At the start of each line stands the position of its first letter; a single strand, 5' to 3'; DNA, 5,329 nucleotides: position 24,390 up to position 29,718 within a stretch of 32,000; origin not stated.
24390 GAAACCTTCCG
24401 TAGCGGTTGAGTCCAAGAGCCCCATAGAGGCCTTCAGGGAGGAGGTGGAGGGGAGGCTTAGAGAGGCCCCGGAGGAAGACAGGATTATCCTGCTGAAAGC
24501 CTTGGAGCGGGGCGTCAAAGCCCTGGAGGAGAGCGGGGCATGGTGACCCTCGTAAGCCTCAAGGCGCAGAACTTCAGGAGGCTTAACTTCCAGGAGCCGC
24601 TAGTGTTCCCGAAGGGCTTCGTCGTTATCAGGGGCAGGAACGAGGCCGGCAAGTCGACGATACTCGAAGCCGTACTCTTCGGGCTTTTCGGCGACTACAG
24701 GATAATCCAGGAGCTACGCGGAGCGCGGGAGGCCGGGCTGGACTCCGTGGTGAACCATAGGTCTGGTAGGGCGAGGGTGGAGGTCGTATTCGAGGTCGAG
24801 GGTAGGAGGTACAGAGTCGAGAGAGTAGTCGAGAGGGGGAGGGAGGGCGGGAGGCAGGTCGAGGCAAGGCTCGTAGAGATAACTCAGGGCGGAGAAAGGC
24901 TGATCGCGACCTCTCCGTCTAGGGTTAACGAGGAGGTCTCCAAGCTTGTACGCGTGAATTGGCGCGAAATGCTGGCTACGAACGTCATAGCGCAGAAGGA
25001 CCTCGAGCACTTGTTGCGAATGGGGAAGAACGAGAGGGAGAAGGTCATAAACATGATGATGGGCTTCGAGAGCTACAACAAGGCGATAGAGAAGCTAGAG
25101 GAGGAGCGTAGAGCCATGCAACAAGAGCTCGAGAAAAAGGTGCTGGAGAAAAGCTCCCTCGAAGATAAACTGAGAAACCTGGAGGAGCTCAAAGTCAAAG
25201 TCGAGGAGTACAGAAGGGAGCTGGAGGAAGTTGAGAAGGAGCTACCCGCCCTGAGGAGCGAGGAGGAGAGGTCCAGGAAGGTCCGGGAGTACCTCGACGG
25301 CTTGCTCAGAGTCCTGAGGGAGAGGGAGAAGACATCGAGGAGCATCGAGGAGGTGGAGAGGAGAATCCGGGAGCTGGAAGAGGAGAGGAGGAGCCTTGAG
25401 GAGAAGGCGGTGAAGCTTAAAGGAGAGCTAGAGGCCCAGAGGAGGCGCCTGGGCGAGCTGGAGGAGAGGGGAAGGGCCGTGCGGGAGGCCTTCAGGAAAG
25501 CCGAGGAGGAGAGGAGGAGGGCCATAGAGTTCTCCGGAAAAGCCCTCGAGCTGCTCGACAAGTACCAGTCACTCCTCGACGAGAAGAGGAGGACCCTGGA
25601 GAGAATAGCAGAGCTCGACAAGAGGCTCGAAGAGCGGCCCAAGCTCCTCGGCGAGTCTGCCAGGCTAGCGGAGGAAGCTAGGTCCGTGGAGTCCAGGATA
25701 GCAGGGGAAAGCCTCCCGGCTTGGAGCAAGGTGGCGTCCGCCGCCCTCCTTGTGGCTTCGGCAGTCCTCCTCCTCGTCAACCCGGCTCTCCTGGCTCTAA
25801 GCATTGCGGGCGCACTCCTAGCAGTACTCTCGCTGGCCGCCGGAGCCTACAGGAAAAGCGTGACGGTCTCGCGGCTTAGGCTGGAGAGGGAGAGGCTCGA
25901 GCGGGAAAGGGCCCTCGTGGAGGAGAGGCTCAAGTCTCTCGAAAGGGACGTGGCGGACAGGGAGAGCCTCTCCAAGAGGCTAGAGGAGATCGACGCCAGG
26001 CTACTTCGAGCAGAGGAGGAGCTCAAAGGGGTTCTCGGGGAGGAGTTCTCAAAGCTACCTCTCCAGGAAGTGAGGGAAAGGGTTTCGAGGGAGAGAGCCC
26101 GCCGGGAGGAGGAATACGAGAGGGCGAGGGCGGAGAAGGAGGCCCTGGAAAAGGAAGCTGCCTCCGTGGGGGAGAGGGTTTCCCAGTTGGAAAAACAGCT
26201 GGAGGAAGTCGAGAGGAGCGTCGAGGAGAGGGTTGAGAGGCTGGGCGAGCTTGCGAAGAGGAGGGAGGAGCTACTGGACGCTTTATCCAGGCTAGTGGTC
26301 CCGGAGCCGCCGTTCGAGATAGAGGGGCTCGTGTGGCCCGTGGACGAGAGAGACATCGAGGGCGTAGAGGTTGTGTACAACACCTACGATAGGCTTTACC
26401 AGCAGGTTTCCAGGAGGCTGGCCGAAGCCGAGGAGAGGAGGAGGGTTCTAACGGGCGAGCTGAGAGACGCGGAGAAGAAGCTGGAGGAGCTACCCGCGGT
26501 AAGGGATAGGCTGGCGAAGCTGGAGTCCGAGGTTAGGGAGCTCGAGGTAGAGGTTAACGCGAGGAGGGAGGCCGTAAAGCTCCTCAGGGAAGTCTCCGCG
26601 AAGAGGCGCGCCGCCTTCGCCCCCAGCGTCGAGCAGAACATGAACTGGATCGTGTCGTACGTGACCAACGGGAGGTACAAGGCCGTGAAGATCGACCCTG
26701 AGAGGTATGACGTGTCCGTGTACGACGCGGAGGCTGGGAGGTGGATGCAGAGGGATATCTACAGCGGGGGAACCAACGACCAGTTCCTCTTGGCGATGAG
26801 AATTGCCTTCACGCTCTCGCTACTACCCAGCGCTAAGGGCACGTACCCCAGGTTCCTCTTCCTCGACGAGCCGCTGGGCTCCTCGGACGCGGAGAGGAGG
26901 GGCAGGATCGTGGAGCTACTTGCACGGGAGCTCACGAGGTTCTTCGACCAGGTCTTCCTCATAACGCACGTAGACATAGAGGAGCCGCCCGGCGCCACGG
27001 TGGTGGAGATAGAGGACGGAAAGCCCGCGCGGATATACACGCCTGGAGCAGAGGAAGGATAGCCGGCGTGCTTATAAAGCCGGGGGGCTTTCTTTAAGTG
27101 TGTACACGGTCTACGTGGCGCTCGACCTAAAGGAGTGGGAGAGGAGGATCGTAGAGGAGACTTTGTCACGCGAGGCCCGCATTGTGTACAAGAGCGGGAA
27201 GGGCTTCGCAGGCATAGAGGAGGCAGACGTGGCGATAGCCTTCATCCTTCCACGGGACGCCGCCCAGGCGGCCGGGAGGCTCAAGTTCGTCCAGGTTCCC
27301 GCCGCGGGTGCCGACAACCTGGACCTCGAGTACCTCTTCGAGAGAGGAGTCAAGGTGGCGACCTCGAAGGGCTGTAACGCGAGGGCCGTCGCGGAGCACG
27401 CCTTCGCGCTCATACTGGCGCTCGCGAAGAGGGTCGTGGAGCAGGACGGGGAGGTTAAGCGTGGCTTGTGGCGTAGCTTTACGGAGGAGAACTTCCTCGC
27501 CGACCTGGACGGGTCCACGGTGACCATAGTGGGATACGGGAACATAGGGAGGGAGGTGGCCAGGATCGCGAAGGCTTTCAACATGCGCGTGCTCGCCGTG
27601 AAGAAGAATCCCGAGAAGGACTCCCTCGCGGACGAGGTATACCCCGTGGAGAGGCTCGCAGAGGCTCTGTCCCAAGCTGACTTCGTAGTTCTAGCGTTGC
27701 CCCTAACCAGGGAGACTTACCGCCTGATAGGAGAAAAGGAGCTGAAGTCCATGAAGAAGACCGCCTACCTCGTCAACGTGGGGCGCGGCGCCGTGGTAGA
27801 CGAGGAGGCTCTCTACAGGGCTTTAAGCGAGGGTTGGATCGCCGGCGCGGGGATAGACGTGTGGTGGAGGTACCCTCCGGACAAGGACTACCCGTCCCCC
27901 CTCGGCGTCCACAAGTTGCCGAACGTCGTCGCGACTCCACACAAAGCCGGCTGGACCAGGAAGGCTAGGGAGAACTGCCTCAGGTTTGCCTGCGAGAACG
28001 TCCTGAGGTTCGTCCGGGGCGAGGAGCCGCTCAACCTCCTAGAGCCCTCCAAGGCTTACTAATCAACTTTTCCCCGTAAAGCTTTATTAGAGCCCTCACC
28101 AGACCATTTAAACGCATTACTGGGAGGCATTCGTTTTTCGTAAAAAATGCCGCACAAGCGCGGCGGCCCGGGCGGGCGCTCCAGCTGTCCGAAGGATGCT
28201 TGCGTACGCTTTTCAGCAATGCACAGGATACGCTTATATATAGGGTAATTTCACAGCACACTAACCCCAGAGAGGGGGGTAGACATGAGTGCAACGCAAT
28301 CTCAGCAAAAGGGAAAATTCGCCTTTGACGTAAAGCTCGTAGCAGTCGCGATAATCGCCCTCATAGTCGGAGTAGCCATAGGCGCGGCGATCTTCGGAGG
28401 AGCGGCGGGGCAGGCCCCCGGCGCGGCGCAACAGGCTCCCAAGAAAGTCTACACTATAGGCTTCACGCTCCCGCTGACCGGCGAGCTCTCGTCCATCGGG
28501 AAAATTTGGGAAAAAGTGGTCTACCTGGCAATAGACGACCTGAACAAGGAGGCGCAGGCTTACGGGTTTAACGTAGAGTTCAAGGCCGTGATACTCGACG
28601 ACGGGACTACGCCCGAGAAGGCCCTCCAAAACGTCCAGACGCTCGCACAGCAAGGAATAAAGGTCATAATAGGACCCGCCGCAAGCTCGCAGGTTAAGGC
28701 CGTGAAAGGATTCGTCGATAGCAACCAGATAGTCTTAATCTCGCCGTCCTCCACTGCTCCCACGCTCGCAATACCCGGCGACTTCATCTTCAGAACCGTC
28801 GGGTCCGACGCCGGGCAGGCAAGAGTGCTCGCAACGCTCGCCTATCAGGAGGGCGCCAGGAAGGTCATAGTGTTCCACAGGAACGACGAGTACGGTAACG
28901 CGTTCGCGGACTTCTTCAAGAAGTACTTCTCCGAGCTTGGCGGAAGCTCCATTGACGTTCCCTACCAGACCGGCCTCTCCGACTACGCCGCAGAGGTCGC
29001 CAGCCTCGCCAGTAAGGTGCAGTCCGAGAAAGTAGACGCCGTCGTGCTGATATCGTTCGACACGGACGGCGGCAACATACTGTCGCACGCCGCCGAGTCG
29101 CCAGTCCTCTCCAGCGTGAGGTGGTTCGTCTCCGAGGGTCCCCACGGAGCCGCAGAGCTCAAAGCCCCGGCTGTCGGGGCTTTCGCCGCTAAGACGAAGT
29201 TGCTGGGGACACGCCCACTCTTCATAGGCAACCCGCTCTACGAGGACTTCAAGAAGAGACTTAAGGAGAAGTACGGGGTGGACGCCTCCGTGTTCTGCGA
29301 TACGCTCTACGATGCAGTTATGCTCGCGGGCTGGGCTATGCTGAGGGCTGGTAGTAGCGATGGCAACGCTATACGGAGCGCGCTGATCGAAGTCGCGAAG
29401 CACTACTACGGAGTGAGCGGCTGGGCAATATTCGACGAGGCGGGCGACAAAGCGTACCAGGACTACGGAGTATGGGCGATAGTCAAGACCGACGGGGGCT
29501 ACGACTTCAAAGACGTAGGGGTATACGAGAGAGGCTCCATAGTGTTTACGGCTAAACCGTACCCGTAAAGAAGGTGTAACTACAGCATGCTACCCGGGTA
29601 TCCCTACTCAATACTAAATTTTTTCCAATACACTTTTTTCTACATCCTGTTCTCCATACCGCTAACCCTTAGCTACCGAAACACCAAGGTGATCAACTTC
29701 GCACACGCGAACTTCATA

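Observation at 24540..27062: Rad50 has no zinc hook; a predicted transmembrane helical hairpin sits at the coiled-coil apex instead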

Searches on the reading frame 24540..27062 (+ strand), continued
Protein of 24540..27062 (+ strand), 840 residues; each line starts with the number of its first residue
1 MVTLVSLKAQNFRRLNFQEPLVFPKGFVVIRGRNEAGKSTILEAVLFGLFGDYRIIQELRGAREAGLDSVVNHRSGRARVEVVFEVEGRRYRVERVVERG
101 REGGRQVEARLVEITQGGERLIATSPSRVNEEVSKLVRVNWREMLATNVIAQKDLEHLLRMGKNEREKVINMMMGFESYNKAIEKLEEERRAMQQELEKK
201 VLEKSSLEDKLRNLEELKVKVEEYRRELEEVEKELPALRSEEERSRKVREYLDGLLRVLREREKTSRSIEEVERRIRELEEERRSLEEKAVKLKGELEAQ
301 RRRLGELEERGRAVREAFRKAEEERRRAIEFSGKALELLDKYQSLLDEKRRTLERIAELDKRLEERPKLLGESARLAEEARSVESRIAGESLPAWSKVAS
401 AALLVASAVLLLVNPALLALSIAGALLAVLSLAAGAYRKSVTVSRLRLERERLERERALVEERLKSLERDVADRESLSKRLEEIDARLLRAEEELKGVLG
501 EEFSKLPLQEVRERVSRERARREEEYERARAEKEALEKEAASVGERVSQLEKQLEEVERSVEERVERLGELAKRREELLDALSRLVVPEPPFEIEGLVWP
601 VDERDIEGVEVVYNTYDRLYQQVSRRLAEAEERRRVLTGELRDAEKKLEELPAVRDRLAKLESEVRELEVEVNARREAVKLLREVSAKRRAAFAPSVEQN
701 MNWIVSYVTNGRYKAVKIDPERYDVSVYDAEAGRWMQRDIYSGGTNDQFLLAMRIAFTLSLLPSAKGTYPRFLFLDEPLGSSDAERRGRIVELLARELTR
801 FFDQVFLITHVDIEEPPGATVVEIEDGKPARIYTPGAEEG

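Call 97: list_cluster_members(proteins=[P0350, P0360, P0372, P0384, P0397, P0405, P0426, P0439, P0451, P0466])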
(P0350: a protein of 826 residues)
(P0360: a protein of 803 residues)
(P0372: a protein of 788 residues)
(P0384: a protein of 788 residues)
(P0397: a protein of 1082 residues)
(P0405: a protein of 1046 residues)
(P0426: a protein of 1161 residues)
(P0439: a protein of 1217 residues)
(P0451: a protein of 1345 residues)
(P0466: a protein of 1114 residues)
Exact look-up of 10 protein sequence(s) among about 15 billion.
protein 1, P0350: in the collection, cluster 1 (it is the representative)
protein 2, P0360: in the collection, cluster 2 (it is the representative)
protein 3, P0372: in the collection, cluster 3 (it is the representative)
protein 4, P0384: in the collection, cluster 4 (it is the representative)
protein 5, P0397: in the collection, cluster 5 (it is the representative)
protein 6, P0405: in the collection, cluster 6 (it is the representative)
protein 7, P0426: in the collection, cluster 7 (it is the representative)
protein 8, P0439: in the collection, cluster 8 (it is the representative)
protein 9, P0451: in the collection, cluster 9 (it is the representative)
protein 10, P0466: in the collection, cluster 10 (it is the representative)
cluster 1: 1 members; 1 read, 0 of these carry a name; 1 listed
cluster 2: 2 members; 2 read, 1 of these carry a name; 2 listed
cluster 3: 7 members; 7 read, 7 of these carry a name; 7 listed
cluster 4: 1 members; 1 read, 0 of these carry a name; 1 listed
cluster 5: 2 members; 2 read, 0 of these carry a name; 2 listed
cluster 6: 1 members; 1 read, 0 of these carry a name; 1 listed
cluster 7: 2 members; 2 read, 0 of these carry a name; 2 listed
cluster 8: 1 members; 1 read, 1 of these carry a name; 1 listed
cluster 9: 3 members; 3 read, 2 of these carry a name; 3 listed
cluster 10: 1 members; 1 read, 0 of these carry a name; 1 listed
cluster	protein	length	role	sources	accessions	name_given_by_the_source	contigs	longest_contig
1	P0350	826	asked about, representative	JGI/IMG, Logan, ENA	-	-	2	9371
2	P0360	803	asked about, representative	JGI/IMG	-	DNA repair protein SbcC/Rad50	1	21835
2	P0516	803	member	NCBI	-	-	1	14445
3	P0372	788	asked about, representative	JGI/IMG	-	exonuclease SbcC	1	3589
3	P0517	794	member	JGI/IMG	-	exonuclease SbcC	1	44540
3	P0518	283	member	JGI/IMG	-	exonuclease SbcC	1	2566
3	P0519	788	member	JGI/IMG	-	exonuclease SbcC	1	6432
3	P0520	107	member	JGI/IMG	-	exonuclease SbcC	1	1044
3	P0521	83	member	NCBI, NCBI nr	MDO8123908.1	MAG: hypothetical protein Q6364_05975, partial [Candidatus Hermodarchaeota archaeon] | hypothetical protein [Candidatus Hermodarchaeota archaeon]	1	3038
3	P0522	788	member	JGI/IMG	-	exonuclease SbcC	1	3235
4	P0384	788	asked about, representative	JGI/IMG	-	-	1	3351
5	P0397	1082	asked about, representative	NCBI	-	-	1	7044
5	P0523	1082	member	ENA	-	-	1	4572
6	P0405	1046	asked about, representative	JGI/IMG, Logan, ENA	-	-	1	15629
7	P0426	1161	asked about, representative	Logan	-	-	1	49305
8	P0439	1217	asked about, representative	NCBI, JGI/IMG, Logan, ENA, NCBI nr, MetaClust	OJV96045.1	MAG: hypothetical protein BGO39_03470 [Chloroflexi bacterium 54-19] | \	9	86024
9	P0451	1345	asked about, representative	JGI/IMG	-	exonuclease SbcC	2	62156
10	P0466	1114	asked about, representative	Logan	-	-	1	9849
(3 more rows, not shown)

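Call 100: find_encoding_contigs(protein=P0439, flank=6000, max_places=1)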
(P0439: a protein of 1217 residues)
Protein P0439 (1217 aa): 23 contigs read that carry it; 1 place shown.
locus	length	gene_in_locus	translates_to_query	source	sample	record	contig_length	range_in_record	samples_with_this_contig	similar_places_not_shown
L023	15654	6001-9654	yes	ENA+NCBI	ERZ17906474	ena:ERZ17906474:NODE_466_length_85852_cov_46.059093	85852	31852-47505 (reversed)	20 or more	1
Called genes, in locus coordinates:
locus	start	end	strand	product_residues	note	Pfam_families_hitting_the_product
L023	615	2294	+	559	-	PF14690:Zn_ribbon_ISL3, PF01610:DDE_Tnp_ISL3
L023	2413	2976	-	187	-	PF00665:rve, PF13683:rve_3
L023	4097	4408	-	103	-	-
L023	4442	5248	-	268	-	PF04542:Sigma70_r2, PF04545:Sigma70_r4 (faint)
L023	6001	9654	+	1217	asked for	PF02463:SMC_N, PF13476:AAA_23, PF13514:AAA_27 (weak)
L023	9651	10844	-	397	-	PF00149:Metallophos, PF12850:Metallophos_2 (faint)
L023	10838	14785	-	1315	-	PF00270:DEAD (faint), PF13245:AAA_19, PF13604:AAA_30, PF13086:AAA_11 (weak), PF13087:AAA_12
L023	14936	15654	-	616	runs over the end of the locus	PF01935:DUF87, PF05872:HerA_C (faint), PF10412:TrwB_AAD_bind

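Call 102: predict_structure(alignment_id=A2)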
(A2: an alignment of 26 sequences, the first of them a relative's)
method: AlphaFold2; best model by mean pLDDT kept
length: 708 residues; sequences in the alignment: 26
mean_pLDDT: 83.9   pTM: 0.55
mean pLDDT of the five models: 83.9, 82.4, 80.7, 80.1, 79.6
residues with pLDDT >= 90: 255; 70-90: 365; 50-70: 77; < 50: 11
segments of 3 or more residues with pLDDT < 50: 606-608, 702-708
pLDDT, mean of each block of 10 residues (from residue 1): 89 90 91 76 91 83 73 88 90 93 87 91 93 87 82 66 74 80 92 96 96 95 95 93 92 91 89 89 87 83 67 73 72 64 66 58 70 75 79 72 76 86 88 89 86 81 81 91 94 95 95 95 97 96 90 88 92 89 80 88 56 84 76 79 82 89 89 85 89 86 40
secondary structure, 60 per line:
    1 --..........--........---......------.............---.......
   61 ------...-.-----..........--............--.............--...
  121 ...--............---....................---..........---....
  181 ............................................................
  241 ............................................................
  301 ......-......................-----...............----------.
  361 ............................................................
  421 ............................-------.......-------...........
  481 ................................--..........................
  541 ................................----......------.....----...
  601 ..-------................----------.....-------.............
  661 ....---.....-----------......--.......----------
elements in order (helices of 4 or more, strands of 3 or more residues): E3-12 E15-22 E26-31 H38-50 H54-60 E77-86 E89-100 E103-115 E118-123 H126-137 H141-148 E149-151 H152-160 H164-173 H177-306 H308-329 H335-349 H360-448 H456-462 H470-512 H515-572 E577-582 E589-593 E598-602 H610-625 E636-640 H648-664 E668-672 E684-689 E692-698

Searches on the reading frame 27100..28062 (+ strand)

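Call 5: search_protein_families(library=pfam, proteins=[window:27100-28062:+], max_evalue=0.01)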
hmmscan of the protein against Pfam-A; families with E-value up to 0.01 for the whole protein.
window:27100-28062:+ (320 aa): 10 families
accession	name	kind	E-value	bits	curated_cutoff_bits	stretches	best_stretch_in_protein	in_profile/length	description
PF02826.25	2-Hacid_dh_C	-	7.2e-56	188.8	25.1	1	102-283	1-178/178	D-isomer specific 2-hydroxyacid dehydrogenase, NAD binding domain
PF00389.36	2-Hacid_dh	-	2.8e-17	63.1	24.6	1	41-313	39-132/134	D-isomer specific 2-hydroxyacid dehydrogenase, catalytic domain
PF00670.27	AdoHcyase_NAD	-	3.1e-06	27.9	27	1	136-229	21-111/162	S-adenosyl-L-homocysteine hydrolase, NAD binding domain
PF03807.23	F420_oxidored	-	3e-05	25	21.6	1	141-203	2-70/94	NADP oxidoreductase coenzyme F420-dependent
PF07991.19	KARI_N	-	8.3e-05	22.7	20.6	1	136-205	2-73/165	Acetohydroxy acid isomeroreductase, NADPH-binding domain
PF01262.27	AlaDh_PNT_C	-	0.00016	21.6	23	1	139-227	29-128/214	Alanine dehydrogenase/PNT, C-terminal domain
PF03446.21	NAD_binding_2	-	0.00019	21.9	21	1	141-244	2-109/161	NAD binding domain of 6-phosphogluconate dehydrogenase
PF13478.12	XdhC_C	-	0.00091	20.2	29.7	1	142-243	2-66/125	XdhC Rossmann domain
PF02254.24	TrkA_N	-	0.001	19.8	23.8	1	141-173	1-33/116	TrkA-N domain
PF01488.26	Shikimate_DH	-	0.009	16.5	24.3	0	133-220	7-100/138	Shikimate / quinate 5-dehydrogenase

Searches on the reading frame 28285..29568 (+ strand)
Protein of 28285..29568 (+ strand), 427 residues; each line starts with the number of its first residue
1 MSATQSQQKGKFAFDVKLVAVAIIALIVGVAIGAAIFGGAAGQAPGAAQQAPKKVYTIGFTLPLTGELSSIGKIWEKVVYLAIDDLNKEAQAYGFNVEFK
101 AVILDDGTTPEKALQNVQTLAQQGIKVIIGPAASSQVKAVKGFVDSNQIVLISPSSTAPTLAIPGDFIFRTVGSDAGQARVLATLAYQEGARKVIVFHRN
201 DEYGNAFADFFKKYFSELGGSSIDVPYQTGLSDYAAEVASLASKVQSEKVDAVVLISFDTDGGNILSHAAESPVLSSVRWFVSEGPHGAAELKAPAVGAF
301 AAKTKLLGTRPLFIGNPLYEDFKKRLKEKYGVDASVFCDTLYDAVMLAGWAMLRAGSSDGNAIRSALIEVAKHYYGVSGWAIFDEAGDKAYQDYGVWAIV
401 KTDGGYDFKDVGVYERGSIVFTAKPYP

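Call 5: search_protein_families(library=pfam, proteins=[window:28285-29568:+], max_evalue=0.01)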
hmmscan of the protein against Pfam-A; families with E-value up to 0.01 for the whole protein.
window:28285-29568:+ (427 aa): 5 families
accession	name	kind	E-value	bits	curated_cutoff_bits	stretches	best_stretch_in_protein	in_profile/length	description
PF13458.12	Peripla_BP_6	-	1.9e-40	140.1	31.7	1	56-395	2-334/343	Periplasmic binding protein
PF01094.35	ANF_receptor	-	2.2e-35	122.8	25.4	1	75-400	2-351/353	Receptor family ligand binding region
PF13433.12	Peripla_BP_5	-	1.7e-08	34.4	27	1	58-370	3-309/363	Periplasmic binding protein domain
PF04348.19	LppC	-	1.1e-07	31.3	28.8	1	54-249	217-404/563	LppC putative lipoprotein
PF00532.27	Peripla_BP_1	-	0.0062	16.5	22.2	0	235-282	42-92/281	Periplasmic binding proteins and sugar binding domain of LacI family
